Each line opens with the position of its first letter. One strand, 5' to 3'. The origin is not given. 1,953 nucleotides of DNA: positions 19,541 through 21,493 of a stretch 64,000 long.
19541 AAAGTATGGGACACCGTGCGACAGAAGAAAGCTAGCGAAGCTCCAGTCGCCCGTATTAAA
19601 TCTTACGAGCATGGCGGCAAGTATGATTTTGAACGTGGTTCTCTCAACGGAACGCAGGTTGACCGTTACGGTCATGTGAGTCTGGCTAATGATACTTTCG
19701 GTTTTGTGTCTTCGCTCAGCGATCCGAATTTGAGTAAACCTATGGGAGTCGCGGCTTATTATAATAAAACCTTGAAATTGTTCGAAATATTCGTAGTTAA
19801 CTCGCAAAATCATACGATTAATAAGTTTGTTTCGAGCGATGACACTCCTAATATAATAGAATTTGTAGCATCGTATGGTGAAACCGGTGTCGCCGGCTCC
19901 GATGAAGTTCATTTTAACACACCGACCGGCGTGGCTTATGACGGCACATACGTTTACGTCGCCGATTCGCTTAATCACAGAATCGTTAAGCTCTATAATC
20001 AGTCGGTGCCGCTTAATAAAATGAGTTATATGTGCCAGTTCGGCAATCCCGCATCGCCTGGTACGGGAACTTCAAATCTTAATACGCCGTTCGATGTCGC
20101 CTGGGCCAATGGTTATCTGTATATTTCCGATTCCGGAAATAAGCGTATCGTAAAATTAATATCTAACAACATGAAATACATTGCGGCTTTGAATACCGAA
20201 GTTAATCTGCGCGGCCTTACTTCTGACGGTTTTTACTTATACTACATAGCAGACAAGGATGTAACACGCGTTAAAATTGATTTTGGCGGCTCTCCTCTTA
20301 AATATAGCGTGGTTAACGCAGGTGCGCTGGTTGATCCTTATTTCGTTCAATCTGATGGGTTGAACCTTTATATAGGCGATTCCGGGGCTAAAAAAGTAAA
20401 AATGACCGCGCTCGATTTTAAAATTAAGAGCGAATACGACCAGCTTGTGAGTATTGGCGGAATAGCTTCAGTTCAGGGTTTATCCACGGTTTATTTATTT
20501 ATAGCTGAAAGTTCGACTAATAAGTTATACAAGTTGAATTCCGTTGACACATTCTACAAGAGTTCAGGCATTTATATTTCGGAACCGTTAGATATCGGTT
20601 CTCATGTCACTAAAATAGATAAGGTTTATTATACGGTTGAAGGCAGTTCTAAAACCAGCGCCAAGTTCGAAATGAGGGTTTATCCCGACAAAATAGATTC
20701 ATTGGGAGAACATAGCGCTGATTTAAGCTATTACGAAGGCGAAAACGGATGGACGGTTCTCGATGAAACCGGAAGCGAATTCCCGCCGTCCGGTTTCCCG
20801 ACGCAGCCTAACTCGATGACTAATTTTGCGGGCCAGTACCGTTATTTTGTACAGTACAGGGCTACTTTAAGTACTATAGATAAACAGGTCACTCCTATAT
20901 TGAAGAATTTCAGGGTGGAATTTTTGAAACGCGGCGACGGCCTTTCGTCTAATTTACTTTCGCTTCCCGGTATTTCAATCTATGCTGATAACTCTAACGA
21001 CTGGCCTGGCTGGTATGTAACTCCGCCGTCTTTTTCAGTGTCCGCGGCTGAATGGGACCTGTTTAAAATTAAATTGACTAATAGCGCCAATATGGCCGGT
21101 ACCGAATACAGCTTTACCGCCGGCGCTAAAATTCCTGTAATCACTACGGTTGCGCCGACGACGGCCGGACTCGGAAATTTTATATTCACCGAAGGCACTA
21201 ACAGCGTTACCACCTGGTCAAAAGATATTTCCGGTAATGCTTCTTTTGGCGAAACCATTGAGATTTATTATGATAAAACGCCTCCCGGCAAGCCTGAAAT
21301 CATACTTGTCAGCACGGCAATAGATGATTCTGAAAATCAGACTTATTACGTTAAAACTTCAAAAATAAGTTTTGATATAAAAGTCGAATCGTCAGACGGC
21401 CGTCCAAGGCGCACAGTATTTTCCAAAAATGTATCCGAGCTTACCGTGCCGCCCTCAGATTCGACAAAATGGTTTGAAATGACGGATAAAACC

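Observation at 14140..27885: Recurring ~115-aa uncharacterised module that follows each NHL propeller block (6 copies)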

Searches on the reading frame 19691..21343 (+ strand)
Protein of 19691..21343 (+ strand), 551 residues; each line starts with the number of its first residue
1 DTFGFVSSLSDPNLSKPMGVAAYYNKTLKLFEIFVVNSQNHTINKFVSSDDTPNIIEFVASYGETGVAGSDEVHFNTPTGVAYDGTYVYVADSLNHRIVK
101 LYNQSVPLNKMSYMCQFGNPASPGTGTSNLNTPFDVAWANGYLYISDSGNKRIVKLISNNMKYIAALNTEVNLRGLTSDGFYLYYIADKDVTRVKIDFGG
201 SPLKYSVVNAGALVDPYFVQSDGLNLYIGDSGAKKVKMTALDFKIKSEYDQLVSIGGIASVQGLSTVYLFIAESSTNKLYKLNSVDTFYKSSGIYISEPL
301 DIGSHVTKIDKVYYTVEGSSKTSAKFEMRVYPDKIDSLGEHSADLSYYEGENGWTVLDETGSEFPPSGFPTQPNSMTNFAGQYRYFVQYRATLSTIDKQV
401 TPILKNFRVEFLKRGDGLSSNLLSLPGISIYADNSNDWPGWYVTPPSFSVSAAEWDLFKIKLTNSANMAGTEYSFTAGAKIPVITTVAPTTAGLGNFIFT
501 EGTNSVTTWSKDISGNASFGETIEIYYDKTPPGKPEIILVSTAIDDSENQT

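Call 49: find_homologous_proteins(query=window:19691-21343:+, max_evalue=0.00001)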
Query window:19691-21343:+ (551 aa): 26 proteins with E <= 0.00001 among 8000 candidates.
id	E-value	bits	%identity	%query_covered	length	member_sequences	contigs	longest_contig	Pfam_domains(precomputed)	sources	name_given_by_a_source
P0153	3.1e-83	299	66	33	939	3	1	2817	PF01436.28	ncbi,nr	ncbi:MAG TPA: hypothetical protein PKL57_14045, partial [Candidatus Wallbacteria bacterium]|nr:hypot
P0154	6.9e-42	162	30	35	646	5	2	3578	PF07494.18,PF06977.18,PF17170.11,PF23381.2,PF13449.13,PF20067.6,PF01436.28,PF25021.2,PF06739.18,PF08450.19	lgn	-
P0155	3.1e-28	117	27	30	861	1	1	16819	PF21959.3,PF01436.28,PF25021.2,PF08450.19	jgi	jgi:sugar lactone lactonase YvrE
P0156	1.4e-26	112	26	43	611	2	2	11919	PF01436.28,PF08309.18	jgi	jgi:hypothetical protein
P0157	4.8e-24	104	26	35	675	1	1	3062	PF05787.20,PF21959.3,PF22807.3,PF01436.28,PF25021.2,PF06739.18,PF08450.19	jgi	jgi:sugar lactone lactonase YvrE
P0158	6.6e-22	97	27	43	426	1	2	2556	PF01436.28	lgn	-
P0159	2.2e-18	85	28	40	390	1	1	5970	PF01436.28,PF25021.2,PF08450.19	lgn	-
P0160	3.8e-17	81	31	27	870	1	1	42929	PF07494.18,PF06977.18,PF13287.13,PF13290.14,PF05345.19,PF01436.28,PF25021.2,PF06739.18,PF08450.19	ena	-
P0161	5.3e-16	77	28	26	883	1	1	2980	PF01436.28,PF25021.2,PF06739.18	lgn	-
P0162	7.6e-15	73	31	27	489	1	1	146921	PF01436.28,PF25021.2,PF08450.19,PF07833.17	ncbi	-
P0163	5.9e-14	70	30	24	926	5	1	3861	PF07494.18,PF06977.18,PF13449.13,PF20067.6,PF01436.28,PF25021.2,PF06739.18,PF08450.19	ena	-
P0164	2.6e-13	68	30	24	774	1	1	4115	PF02393.22,PF24684.2,PF01436.28,PF25021.2,PF08450.19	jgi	jgi:sugar lactone lactonase YvrE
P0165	6.8e-12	63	30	23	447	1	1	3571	PF05787.20,PF24684.2,PF01436.28,PF25021.2,PF06739.18,PF08450.19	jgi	jgi:DNA-binding beta-propeller fold protein YncE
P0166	3.3e-11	61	28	54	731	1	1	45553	PF09684.16,PF17170.11,PF01436.28,PF25021.2,PF06739.18,PF08450.19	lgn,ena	-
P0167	2.7e-10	58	34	24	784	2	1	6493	PF01436.28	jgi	-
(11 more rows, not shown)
